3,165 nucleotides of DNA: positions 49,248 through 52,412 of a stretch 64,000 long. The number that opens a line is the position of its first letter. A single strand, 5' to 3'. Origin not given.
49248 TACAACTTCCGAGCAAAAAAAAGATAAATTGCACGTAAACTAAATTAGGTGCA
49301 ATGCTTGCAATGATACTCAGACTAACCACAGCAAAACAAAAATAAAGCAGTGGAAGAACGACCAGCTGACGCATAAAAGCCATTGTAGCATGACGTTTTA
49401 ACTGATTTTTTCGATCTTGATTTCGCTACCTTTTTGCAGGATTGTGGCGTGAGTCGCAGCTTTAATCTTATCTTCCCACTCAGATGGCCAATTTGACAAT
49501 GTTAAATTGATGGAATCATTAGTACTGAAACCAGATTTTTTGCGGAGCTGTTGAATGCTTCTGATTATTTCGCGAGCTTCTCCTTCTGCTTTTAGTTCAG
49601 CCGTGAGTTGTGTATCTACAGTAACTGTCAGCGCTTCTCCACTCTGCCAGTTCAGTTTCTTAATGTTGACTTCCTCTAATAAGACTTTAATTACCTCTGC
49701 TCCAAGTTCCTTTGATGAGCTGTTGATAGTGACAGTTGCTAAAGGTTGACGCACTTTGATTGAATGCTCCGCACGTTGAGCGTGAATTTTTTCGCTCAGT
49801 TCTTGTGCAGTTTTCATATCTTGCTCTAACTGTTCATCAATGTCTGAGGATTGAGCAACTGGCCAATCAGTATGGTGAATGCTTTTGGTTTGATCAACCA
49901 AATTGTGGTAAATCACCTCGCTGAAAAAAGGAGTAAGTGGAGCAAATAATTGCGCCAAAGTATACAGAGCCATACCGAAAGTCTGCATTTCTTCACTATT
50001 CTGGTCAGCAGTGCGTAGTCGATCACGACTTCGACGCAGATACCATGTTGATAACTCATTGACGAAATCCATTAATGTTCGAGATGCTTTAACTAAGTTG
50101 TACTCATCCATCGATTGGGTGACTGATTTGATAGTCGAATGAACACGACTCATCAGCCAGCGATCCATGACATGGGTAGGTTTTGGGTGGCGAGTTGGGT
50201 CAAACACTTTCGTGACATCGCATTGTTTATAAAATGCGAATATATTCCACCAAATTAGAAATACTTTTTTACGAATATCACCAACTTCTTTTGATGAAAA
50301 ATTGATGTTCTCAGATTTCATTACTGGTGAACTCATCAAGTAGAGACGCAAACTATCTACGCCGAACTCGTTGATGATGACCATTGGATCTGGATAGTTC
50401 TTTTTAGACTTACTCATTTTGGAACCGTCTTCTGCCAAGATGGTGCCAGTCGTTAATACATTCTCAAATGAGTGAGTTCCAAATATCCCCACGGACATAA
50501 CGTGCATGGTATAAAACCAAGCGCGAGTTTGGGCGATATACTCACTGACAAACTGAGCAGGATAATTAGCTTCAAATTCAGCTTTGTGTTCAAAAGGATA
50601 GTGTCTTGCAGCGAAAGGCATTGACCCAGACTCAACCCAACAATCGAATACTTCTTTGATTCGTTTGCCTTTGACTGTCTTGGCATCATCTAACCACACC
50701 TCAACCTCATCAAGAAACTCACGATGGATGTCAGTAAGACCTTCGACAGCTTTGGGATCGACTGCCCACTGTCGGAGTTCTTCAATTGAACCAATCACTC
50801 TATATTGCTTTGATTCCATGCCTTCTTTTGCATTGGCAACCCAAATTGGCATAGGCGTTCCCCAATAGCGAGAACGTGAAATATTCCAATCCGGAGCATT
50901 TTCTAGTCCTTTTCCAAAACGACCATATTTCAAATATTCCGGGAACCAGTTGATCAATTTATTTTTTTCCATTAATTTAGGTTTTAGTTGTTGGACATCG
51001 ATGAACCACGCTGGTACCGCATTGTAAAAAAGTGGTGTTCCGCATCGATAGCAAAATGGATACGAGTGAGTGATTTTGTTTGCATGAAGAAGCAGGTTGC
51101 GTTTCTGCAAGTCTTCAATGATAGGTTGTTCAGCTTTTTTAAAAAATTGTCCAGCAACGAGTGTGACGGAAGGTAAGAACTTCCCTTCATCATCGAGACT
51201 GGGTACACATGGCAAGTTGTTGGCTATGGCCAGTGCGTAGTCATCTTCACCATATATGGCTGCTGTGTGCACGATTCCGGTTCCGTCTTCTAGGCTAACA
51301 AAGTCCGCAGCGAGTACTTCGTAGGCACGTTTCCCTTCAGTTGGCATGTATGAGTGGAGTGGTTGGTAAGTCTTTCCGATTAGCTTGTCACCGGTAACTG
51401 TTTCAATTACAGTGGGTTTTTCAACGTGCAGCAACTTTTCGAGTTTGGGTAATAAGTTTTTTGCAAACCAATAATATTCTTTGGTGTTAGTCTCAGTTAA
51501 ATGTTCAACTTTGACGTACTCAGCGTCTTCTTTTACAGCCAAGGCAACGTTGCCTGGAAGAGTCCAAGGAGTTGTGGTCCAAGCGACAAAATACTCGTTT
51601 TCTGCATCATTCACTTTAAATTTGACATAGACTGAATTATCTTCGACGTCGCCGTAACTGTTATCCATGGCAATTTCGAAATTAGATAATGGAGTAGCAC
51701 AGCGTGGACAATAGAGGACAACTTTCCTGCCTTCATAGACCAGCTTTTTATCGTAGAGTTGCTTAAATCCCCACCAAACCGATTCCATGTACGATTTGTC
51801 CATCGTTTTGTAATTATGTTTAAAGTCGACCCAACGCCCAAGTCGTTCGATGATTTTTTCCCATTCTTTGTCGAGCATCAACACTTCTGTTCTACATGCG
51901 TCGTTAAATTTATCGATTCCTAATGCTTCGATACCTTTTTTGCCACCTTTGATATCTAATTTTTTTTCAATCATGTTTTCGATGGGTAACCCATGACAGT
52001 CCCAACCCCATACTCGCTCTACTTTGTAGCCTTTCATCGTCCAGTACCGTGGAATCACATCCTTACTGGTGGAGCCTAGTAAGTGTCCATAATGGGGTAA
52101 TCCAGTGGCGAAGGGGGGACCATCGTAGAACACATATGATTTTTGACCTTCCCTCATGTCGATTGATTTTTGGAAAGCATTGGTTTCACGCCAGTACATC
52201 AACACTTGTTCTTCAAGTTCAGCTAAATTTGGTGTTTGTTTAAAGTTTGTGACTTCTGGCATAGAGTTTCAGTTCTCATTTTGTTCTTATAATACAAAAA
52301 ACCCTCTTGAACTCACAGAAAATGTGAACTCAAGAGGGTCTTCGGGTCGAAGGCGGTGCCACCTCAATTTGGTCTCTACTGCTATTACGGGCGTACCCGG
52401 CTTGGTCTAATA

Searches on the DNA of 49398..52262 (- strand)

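Call 35: build_rna_model(alignment_id=A2, structure=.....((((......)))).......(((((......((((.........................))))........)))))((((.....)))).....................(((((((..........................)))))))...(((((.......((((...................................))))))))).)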
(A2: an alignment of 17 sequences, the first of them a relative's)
Model R1 built from alignment A2 (17 sequences, 221 columns); structure: as given.
model positions 188; base pairs 33; branch points 4; effective number of sequences 2.35; information 0.59 bits per position. Calibrated on 0.2 Mb of random sequence (short: E-values are rough).
structure used (alignment columns):
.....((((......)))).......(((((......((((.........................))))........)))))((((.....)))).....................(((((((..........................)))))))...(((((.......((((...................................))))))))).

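Call 36: search_with_rna_model(model_id=R1, source=window, max_evalue=10, show_alignments=2)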
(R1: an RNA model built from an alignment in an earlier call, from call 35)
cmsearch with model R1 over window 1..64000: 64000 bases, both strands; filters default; matches with E-value up to 10: 1.
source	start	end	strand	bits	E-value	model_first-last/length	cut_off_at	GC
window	52332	52466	-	46.8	9.5e-14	1-188/188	no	0.49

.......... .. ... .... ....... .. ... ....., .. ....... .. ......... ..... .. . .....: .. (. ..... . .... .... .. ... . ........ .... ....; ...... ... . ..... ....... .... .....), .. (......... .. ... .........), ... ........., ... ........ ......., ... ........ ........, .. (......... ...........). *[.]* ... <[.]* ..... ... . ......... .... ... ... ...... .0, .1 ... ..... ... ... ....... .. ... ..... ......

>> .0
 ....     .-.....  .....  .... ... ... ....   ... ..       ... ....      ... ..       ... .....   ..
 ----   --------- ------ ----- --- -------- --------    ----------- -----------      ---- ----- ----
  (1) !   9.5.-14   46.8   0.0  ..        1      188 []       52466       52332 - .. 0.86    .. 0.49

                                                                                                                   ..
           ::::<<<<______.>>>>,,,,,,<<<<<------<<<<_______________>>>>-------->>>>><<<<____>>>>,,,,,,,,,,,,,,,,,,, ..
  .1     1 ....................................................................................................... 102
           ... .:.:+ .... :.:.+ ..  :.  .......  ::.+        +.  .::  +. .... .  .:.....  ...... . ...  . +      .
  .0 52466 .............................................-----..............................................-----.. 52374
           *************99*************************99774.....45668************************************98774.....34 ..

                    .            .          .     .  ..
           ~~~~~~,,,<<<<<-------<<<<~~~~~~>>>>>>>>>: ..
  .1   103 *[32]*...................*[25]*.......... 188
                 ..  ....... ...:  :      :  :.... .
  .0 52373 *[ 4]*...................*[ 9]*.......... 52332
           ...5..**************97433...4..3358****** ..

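Call 37: search_with_rna_model(model_id=R1, sources=[window, L001, L002, L003, L004, L005, L006, L007, L008, L009, L010, L011, L012, L013, L014, L015, L016, L017, L018, L019, L020, L021, L022, L023, L024, L025, L026, L027, L028, L029, L030, L031, L032, L033, L034, L035, L036, L037, L038, L039, L040, L041, L042, L043, L044, L045, L051, L052, L053, L061, L062, L064, L065, L066, L070, L071, L074, L079], max_evalue=1, make_alignment=true)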
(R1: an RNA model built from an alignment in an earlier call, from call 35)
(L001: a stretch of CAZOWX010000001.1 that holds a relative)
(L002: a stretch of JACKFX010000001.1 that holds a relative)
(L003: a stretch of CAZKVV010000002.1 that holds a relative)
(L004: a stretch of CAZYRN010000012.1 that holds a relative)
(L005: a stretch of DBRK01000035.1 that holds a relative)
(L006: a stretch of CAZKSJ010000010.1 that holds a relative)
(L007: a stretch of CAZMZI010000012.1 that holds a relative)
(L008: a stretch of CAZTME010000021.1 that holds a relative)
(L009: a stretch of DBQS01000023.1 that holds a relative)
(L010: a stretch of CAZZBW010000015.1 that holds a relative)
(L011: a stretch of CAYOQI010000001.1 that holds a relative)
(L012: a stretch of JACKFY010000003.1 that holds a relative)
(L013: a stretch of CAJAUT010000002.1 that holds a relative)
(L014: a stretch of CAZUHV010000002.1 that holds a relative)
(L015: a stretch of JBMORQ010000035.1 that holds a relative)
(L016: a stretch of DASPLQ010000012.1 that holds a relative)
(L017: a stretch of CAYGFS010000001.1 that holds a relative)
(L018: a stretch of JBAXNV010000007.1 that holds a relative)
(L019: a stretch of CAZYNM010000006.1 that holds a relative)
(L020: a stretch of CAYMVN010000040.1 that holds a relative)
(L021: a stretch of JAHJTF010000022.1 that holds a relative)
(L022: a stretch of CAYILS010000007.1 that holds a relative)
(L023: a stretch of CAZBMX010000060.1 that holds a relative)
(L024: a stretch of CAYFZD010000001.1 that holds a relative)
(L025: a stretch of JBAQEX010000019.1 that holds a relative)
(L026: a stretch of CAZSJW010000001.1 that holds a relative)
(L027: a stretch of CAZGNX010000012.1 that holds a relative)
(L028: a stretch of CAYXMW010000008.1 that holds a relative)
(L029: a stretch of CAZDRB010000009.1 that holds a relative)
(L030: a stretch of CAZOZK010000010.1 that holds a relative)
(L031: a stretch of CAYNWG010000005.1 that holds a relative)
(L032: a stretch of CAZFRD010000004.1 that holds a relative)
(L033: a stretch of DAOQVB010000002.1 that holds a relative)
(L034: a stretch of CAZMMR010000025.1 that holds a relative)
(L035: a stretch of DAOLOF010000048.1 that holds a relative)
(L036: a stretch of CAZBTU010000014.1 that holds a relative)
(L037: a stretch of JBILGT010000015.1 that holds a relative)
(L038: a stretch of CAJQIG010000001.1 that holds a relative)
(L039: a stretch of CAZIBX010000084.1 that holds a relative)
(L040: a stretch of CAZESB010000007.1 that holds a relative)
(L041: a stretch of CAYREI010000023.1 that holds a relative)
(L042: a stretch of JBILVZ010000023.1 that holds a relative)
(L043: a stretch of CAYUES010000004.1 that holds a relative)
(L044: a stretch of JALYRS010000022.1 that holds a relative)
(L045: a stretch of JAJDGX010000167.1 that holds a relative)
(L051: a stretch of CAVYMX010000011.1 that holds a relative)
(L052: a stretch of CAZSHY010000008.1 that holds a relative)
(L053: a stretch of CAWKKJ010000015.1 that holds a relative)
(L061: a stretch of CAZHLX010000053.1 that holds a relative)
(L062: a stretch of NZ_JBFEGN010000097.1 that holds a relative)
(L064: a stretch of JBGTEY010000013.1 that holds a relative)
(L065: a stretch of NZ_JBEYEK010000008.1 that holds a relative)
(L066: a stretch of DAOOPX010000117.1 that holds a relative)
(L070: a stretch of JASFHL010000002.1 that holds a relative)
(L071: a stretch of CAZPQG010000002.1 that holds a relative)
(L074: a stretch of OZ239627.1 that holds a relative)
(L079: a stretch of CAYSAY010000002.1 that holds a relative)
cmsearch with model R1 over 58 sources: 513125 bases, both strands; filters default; matches with E-value up to 1: 35.
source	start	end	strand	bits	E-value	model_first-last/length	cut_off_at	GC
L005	2690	2847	+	74.2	1.6e-21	1-188/188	no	0.59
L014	2699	2898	+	70.8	1.9e-20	1-188/188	no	0.39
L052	2738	2913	+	67.4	2.4e-19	1-188/188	no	0.48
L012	2757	2888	+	65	1.3e-18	1-188/188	no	0.51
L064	2659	2825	+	61.3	2e-17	1-188/188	no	0.52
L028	2853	2977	+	56.7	5.5e-16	1-188/188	no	0.48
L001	2675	2882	+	56.6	5.9e-16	1-188/188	no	0.49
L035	440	591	+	55.5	1.4e-15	1-188/188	no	0.41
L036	2741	2912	+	54.8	2.3e-15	1-188/188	no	0.57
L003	2788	2947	+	53.7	4.9e-15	1-188/188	no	0.47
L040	2787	2912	+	53.6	5.3e-15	1-188/188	no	0.5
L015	2688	2860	+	52.8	9.8e-15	1-188/188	no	0.4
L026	2806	2951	+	52.3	1.4e-14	1-188/188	no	0.57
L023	2459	2624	+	51.9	1.9e-14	1-188/188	no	0.57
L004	2774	2928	+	48.8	1.9e-13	1-188/188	no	0.46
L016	2755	2922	+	46.8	7.6e-13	1-188/188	no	0.47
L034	2784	2932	+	45.2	2.5e-12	1-188/188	no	0.42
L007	2785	2946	+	44.6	3.9e-12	1-188/188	no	0.44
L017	2844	2959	+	41.1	4.8e-11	1-188/188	no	0.53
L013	2799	2949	+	40.4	8.6e-11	1-188/188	no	0.48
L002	2788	2926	+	40.3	8.7e-11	1-188/188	no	0.49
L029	2832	2946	+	40.2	9.6e-11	1-188/188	no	0.47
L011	2669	2798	+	40.1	1e-10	1-188/188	no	0.48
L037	2537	2667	+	39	2.4e-10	1-188/188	no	0.49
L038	2806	2945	+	35.8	2.3e-09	1-188/188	no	0.41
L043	2661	2800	+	35.4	3.3e-09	1-188/188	no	0.48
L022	2824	2947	+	35.3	3.5e-09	1-188/188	no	0.45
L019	2824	2937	+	34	8.9e-09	1-188/188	no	0.48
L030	2745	2929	+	32.7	2.2e-08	1-188/188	no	0.41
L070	2753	2932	+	32.1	3.6e-08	1-188/188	no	0.35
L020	2789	2922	+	29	3.4e-07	1-188/188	no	0.49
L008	2591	2792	+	26.4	2.2e-06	1-188/188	no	0.45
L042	2436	2595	+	25.1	5.7e-06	1-188/188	no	0.46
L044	2794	2882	+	21.6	7.5e-05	1-188/188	no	0.48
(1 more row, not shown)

Alignment A3: 35 matches aligned to the model, 426 columns, each read 5' to 3' on its own strand. Consensus structure (alignment columns), stored with it:
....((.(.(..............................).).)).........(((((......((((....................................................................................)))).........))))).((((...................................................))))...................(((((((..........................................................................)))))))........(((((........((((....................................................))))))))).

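Call 50: search_rna_families(sources=[L045, L062, L051, L053, L065, L074, L006, L009, L010, L018, L024, L027, L031, L032, L033, L071], threshold=gathering)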
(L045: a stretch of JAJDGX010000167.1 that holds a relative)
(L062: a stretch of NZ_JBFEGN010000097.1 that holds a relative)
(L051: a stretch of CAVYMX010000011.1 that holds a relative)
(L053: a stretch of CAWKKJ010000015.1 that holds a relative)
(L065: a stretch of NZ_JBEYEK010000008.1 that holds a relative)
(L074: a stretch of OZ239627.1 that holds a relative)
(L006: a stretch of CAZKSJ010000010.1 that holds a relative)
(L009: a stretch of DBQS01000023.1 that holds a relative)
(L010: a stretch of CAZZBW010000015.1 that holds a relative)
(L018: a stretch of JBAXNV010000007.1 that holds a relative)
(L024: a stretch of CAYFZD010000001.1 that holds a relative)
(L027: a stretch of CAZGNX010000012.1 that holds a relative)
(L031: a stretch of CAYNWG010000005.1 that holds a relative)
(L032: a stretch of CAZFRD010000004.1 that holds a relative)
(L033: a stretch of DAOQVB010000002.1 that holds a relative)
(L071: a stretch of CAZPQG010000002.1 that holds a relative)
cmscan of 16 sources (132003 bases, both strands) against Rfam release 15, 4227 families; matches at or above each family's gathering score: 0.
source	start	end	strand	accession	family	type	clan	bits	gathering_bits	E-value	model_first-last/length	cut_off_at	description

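Call 51: search_rna_families(sources=[L047, L054, L076, L060, L005, L014, L052], threshold=evalue, max_evalue=0.01)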
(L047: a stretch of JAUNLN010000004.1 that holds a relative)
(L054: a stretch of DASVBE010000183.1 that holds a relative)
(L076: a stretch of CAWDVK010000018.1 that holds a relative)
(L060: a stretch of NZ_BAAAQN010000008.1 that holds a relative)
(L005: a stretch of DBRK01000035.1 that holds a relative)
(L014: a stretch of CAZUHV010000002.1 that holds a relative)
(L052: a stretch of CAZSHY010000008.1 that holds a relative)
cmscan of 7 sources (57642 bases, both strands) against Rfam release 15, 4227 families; matches with E-value up to 0.01: 5.
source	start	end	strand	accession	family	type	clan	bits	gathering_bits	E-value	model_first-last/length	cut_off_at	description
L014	1818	1888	+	RF00005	tRNA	Gene; tRNA;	CL00001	67.7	29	1.2e-12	1-71/71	no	tRNA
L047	2541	2613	+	RF00005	tRNA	Gene; tRNA;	CL00001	61.5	29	6.1e-11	1-71/71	no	tRNA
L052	2728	2914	+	RF00230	T-box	Cis-reg; leader;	-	37.3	93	9.8e-05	1-219/219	no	T-box leader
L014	2639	2899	+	RF00230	T-box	Cis-reg; leader;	-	36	93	0.00021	1-219/219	no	T-box leader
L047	2759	2919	+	RF00230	T-box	Cis-reg; leader;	-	33.6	93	0.00085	1-219/219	no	T-box leader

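Call 60: search_with_rna_model(model_id=R1, sources=[L081, L082, L083, L084, L085, L086, L087, L088, L089, L090, L091, L092, L093, L094, L095, L096, L097, L098, L099, L100, L101, L102, L103, L104, L105, L106, L107, L108, L109, L110, L111, L112, L113, L114, L115, L116, L117, L118, L119, L120, L121, L122, L123, L124, L125, L126, L127, L128, L129, L130, L131, L132, L133, L134, L135, L136, L137, L138, L139, L140, L141, L142, L143, L144, L145, L146, L147, L148, L149, L150, L151, L152, L153, L154, L155, L156, L157, L158, L159, L160], max_evalue=0.01, make_alignment=true)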
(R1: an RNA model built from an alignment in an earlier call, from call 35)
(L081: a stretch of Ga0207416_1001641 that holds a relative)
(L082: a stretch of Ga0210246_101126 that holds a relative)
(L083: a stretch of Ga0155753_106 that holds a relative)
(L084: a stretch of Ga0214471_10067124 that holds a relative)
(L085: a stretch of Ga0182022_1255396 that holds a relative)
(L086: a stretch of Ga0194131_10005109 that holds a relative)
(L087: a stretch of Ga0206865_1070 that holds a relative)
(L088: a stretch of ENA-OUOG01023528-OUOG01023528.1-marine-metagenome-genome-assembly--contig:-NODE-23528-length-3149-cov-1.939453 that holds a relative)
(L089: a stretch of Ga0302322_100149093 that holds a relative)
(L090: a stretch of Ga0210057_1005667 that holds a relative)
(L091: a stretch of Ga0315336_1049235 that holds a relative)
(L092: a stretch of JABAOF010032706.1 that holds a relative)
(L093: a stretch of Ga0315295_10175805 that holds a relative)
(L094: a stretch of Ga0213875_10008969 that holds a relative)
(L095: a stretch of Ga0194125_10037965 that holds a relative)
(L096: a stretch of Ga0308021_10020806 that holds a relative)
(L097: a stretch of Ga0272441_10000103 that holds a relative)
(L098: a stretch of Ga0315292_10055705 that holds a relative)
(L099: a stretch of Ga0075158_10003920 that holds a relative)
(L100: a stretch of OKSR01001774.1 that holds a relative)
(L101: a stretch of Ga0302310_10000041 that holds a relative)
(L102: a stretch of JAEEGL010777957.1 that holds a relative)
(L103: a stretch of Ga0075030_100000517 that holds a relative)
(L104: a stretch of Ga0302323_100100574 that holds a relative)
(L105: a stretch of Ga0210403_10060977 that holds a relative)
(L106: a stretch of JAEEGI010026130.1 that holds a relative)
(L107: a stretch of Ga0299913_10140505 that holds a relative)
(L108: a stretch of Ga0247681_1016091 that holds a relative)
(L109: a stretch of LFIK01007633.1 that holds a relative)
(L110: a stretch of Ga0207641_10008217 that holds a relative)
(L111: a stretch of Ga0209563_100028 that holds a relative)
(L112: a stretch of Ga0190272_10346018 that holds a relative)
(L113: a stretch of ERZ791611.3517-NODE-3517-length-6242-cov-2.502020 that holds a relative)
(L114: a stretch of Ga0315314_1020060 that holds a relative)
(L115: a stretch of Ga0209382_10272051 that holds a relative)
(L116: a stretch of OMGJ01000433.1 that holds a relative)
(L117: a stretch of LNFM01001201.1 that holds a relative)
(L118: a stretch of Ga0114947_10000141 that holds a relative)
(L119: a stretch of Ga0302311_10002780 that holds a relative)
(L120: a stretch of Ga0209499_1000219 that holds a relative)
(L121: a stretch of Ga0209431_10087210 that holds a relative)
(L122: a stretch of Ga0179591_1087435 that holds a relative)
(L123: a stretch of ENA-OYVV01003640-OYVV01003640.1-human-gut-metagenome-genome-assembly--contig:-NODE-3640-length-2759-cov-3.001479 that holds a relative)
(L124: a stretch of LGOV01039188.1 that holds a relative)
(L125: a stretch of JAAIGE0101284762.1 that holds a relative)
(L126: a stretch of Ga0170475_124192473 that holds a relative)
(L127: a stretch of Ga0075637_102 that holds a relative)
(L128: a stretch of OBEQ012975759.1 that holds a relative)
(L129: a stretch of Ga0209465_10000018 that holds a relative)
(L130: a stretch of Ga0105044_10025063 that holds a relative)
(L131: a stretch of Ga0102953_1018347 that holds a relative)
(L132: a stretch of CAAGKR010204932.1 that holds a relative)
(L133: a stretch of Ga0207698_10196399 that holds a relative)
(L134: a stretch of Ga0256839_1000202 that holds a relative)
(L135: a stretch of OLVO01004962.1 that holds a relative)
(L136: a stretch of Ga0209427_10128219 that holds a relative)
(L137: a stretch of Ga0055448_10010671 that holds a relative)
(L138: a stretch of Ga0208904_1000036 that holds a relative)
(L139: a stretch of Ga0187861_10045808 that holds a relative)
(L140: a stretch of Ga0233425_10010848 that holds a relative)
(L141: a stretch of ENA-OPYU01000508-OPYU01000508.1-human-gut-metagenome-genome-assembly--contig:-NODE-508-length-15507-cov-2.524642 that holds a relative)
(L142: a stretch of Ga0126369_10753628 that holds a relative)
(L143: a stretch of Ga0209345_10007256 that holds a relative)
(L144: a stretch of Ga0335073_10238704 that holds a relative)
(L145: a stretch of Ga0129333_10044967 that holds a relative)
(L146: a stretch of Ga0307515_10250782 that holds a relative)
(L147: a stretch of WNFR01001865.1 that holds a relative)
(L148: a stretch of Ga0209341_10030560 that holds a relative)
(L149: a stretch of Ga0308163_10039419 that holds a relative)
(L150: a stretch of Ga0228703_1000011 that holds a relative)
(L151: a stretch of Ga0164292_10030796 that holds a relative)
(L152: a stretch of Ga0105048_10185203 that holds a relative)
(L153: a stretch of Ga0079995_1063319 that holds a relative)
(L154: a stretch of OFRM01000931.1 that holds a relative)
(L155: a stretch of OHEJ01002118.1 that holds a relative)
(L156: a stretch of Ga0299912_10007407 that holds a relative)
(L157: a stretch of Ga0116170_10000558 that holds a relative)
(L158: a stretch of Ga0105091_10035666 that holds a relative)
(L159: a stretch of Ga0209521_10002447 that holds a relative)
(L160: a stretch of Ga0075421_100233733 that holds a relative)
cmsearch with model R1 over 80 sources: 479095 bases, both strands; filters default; matches with E-value up to 0.01: 7.
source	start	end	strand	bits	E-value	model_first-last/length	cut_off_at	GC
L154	2605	2755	+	63.6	3.5e-18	1-188/188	no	0.52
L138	3531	3670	+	54.8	2.1e-15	1-188/188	no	0.44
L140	7586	7711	-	50.9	3.5e-14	1-188/188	no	0.46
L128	884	995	-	30.2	1.3e-07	1-188/188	no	0.49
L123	1473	1603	+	18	0.00099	1-188/188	no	0.64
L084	1872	1948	-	17.3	0.0017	1-188/188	no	0.49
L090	1351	1477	-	17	0.0021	1-188/188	no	0.43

Alignment A5: 7 matches aligned to the model, 214 columns, each read 5' to 3' on its own strand. Consensus structure (alignment columns), stored with it:
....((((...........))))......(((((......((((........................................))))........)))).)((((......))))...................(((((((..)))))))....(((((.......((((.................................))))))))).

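Call 73: build_rna_model(alignment_id=A4, structure=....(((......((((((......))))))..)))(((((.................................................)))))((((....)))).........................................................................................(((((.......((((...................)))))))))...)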
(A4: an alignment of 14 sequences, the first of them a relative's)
Model R2 built from alignment A4 (14 sequences, 243 columns); structure: as given.
model positions 143; base pairs 27; branch points 3; effective number of sequences 2.69; information 0.59 bits per position. Calibrated on 0.2 Mb of random sequence (short: E-values are rough).
structure used (alignment columns):
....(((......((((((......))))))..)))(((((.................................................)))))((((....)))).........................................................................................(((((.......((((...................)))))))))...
